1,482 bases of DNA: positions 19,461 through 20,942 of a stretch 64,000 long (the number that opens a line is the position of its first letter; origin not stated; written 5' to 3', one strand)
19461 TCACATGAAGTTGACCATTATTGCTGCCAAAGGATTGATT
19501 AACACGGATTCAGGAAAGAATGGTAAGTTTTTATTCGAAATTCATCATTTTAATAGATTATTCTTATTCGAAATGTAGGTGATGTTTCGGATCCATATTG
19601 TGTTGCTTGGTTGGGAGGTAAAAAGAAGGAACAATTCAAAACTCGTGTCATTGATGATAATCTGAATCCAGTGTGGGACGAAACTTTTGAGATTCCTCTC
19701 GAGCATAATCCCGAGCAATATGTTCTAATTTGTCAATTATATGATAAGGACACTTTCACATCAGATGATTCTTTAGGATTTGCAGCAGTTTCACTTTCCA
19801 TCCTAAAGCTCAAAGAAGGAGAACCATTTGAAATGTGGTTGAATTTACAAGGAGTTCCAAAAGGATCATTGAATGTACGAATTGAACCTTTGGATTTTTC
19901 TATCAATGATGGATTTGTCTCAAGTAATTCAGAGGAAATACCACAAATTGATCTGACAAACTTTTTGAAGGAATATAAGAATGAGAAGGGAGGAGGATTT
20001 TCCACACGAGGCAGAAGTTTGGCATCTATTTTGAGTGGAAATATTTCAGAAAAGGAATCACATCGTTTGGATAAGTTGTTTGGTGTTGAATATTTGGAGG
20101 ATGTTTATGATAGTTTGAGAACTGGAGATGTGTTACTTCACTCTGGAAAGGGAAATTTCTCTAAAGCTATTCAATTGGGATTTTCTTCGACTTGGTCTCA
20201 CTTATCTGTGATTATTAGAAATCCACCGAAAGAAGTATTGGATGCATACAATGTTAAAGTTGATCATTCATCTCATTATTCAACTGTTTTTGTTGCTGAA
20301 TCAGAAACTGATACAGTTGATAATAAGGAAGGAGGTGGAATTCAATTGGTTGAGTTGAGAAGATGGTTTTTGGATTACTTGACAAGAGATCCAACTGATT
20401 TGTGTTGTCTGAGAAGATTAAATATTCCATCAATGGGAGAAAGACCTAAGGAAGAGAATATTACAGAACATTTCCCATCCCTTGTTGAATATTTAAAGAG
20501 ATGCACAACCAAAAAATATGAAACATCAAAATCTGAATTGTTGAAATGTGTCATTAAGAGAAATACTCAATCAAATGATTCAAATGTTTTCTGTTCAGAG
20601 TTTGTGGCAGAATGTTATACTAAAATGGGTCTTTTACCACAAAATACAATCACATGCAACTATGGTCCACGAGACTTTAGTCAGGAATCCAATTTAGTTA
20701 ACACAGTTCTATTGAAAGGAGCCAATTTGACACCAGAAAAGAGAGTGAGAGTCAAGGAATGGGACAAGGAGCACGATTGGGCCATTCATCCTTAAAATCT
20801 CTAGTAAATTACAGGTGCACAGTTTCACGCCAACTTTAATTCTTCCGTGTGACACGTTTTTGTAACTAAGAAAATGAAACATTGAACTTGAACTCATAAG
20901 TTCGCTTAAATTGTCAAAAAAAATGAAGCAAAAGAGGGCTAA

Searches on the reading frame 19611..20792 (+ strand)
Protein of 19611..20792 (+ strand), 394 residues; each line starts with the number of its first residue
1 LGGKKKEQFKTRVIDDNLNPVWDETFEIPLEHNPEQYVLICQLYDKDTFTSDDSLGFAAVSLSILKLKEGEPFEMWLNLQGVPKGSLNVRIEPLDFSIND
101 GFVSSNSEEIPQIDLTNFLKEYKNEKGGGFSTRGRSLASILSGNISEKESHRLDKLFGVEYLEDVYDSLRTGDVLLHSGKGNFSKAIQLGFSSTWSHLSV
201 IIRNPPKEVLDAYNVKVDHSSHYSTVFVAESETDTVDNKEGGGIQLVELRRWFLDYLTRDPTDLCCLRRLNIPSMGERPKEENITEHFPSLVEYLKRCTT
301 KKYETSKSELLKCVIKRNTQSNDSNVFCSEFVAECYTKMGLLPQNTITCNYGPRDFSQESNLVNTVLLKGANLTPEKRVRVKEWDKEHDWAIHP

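Call 59: search_protein_families(library=pfam, proteins=[window:19611-20792:+], max_evalue=0.001)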
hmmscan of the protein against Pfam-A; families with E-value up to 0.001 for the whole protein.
window:19611-20792:+ (394 aa): 2 families
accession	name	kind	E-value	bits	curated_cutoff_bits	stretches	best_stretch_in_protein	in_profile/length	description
PF00168.36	C2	-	3.9e-15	56.4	22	1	4-79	32-104/104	C2 domain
PF05708.18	Peptidase_C92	-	2.7e-05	24.7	27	1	169-340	2-122/166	Permuted papain-like amidase enzyme, YaeF/YiiX, C92 family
